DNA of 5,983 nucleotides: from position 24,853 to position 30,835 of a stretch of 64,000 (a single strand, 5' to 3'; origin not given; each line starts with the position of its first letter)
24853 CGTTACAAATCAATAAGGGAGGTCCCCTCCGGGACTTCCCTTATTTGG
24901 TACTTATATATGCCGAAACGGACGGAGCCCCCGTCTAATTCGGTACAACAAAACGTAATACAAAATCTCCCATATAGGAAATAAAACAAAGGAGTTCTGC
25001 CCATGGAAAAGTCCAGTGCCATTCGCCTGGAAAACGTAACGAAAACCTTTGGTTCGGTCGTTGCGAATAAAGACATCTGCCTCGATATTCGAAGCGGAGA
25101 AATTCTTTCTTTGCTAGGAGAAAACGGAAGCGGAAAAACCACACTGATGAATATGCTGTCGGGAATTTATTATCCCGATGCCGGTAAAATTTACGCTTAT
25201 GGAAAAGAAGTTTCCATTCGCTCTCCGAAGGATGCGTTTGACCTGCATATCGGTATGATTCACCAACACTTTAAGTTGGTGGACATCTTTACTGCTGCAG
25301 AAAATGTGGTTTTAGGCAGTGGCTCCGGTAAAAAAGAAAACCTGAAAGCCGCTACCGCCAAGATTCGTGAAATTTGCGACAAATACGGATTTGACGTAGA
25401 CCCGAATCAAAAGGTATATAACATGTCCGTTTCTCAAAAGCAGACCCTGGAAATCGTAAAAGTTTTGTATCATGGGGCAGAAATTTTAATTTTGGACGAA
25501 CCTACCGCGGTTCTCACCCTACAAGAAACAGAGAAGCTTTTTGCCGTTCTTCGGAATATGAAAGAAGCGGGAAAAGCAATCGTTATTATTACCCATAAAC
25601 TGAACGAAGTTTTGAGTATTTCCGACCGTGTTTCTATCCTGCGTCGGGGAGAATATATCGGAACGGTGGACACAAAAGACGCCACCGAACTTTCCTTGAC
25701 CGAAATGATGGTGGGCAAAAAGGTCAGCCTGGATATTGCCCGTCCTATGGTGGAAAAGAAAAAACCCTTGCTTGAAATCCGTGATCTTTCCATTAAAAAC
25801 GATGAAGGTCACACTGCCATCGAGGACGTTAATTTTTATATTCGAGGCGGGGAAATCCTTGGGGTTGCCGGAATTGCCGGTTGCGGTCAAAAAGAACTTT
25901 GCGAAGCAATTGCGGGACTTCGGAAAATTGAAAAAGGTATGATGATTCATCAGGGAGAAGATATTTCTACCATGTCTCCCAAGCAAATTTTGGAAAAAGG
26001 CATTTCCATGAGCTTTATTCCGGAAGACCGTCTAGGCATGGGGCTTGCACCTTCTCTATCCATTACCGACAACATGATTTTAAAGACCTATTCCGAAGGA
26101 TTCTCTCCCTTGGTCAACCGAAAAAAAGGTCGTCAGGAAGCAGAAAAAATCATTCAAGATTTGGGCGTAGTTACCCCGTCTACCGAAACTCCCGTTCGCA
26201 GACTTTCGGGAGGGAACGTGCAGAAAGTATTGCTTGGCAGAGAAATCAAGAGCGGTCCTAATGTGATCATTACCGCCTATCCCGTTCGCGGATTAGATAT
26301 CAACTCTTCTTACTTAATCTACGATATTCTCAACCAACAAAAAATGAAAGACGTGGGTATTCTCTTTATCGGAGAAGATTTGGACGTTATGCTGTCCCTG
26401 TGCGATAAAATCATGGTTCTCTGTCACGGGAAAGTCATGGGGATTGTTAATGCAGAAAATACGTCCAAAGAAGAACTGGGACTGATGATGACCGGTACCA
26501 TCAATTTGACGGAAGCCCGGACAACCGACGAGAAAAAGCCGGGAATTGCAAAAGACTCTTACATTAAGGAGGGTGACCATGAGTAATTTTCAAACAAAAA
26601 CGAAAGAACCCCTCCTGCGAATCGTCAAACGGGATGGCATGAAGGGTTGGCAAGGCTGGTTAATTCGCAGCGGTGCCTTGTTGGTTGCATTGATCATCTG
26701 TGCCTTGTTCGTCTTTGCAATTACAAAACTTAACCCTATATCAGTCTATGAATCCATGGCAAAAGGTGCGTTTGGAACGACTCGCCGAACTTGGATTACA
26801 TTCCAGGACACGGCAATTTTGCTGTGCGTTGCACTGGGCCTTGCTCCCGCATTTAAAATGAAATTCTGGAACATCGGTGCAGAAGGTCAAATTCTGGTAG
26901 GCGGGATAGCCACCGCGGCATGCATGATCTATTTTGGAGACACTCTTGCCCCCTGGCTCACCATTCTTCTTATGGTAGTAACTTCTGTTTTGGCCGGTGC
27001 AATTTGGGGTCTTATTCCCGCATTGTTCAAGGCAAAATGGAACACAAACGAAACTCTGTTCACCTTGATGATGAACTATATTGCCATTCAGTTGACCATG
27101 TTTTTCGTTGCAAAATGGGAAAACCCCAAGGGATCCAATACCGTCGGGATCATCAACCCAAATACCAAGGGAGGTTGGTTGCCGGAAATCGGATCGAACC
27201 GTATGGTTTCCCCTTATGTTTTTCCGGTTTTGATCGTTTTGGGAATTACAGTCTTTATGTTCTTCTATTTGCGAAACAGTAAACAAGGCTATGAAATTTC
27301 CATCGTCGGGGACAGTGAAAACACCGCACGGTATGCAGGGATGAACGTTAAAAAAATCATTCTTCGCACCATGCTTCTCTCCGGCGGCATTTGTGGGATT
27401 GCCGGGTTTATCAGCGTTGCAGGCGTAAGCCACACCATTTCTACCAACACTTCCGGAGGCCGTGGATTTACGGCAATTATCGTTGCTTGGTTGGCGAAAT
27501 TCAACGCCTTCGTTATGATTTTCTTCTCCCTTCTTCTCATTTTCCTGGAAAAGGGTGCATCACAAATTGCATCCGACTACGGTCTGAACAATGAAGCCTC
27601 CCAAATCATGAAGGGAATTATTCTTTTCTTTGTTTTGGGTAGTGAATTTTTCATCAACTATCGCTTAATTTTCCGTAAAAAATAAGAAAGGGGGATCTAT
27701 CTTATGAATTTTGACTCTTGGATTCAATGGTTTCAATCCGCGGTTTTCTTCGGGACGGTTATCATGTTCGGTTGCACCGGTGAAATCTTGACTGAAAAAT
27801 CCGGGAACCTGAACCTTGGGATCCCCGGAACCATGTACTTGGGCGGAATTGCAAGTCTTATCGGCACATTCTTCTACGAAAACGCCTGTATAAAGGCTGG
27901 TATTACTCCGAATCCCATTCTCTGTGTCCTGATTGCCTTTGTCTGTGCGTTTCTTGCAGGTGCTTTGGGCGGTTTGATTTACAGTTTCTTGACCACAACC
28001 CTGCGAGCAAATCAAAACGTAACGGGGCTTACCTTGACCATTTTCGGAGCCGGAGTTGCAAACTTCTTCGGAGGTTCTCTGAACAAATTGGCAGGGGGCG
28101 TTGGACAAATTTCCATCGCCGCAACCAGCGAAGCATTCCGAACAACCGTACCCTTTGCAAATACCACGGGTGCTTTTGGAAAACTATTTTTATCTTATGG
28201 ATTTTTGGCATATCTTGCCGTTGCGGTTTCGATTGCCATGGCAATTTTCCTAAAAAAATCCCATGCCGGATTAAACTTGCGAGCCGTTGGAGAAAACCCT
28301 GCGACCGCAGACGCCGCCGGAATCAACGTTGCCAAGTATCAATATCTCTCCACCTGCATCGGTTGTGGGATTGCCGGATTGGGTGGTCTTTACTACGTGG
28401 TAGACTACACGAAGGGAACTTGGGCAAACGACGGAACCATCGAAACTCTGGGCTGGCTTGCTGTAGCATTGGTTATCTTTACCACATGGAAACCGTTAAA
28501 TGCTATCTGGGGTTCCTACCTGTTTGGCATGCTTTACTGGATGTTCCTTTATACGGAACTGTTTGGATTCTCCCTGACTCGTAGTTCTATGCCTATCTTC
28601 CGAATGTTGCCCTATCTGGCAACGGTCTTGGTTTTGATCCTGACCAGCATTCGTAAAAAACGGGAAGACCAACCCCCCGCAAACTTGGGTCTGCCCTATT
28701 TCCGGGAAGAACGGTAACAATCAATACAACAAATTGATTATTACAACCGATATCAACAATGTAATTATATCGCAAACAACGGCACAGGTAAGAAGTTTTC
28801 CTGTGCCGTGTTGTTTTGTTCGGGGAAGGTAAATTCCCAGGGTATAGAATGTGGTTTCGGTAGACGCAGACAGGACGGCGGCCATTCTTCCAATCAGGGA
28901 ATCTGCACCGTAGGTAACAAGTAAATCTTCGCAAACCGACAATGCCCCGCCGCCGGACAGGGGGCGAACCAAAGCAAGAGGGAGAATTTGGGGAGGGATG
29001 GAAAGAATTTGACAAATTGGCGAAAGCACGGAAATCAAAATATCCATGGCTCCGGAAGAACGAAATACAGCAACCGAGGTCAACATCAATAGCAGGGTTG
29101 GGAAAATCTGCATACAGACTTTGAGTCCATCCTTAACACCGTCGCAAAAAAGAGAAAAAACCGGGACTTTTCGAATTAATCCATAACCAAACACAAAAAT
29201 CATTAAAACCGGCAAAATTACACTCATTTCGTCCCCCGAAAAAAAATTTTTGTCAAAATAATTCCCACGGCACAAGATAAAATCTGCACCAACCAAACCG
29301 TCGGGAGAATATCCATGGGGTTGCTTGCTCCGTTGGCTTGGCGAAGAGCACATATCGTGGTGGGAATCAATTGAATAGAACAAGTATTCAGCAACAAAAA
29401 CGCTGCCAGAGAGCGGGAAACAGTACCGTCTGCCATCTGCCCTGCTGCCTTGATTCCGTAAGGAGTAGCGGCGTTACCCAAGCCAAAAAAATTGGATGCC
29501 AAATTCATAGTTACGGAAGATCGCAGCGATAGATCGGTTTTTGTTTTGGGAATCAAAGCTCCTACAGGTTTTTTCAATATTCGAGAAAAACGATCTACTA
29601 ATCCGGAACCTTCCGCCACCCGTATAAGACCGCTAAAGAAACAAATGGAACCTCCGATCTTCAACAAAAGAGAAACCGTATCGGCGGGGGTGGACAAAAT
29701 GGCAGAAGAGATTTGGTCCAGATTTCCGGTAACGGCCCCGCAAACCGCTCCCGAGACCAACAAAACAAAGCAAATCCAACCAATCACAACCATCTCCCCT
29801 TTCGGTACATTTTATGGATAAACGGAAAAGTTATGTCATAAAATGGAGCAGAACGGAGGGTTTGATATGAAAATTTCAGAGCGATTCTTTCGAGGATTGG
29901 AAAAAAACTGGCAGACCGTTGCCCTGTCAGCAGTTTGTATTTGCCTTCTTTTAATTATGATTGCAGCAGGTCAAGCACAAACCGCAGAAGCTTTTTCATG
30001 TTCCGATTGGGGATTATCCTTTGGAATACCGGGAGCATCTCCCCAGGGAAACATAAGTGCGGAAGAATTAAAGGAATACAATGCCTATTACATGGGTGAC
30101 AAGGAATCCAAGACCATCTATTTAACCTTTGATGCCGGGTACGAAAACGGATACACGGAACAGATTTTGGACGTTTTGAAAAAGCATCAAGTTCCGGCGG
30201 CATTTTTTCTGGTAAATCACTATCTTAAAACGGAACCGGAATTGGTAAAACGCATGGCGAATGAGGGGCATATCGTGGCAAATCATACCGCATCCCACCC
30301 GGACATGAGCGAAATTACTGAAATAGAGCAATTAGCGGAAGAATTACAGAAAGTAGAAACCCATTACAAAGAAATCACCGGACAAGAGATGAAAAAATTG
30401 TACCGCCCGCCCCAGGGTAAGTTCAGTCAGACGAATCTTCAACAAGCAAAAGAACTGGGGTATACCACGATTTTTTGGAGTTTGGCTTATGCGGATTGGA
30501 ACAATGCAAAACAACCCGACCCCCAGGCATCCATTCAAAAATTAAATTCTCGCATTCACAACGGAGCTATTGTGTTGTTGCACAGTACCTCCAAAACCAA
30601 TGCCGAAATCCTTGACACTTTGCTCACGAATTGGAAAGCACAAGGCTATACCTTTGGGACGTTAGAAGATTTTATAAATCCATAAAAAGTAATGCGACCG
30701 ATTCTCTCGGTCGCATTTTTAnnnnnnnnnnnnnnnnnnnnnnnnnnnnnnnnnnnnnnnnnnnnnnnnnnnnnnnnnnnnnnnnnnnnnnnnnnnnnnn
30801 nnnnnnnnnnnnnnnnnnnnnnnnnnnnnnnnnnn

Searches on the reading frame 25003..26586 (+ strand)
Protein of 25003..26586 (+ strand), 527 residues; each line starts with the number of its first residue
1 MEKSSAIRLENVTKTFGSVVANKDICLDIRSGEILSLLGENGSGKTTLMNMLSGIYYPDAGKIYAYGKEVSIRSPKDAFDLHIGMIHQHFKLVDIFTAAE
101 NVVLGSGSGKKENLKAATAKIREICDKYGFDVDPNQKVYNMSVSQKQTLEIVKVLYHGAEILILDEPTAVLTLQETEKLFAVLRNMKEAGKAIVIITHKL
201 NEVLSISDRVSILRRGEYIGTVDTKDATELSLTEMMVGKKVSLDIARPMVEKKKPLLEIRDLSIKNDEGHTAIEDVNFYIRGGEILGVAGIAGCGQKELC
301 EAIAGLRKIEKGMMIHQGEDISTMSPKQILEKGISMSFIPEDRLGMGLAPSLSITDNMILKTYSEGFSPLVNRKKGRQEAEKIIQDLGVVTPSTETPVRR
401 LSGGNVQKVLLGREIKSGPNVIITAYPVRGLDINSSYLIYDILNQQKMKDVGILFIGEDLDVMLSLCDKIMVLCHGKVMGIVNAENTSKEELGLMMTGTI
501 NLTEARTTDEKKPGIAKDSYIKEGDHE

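Call 44: search_protein_families(library=pfam, proteins=[window:25003-26586:+], max_evalue=0.00001)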
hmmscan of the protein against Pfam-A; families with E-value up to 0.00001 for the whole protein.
window:25003-26586:+ (527 aa): 1 family
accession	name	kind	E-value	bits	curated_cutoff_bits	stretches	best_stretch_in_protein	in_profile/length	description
PF00005.33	ABC_tran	-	2.8e-44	151.5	25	2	23-169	2-137/137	ABC transporter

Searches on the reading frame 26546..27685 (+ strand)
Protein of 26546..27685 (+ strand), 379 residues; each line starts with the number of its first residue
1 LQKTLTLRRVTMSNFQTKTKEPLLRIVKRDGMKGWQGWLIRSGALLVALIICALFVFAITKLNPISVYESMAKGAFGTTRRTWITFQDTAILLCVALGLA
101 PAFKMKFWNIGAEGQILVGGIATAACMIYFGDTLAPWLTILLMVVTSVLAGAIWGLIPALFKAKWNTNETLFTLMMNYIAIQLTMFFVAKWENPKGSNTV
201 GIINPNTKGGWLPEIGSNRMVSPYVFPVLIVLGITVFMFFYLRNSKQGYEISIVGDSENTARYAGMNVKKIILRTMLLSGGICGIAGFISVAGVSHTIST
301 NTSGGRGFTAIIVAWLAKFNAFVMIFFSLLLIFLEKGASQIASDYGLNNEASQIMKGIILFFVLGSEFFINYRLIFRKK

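Call 74: search_protein_families(library=pfam, proteins=[window:26546-27685:+], max_evalue=0.00001)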
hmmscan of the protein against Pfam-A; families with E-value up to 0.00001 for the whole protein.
window:26546-27685:+ (379 aa): 1 family
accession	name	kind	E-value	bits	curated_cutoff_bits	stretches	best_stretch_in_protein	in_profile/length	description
PF02653.21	BPD_transp_2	-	2.6e-32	112.5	26.8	1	89-364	9-269/269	Branched-chain amino acid transport system / permease component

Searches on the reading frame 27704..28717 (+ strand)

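Call 74: search_protein_families(library=pfam, proteins=[window:27704-28717:+], max_evalue=0.00001)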
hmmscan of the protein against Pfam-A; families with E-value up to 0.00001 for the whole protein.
window:27704-28717:+ (337 aa): 1 family
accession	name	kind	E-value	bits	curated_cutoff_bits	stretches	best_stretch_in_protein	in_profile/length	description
PF02653.21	BPD_transp_2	-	1.2e-29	103.8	26.8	1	17-310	9-268/269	Branched-chain amino acid transport system / permease component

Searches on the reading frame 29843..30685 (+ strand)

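Call 74: search_protein_families(library=pfam, proteins=[window:29843-30685:+], max_evalue=0.00001)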
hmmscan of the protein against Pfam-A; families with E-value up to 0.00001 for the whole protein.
window:29843-30685:+ (280 aa): 1 family
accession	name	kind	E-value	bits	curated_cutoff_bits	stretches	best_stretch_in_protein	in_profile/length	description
PF01522.26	Polysacc_deac_1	-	1.9e-37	128.4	23.1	1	86-209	3-123/124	Polysaccharide deacetylase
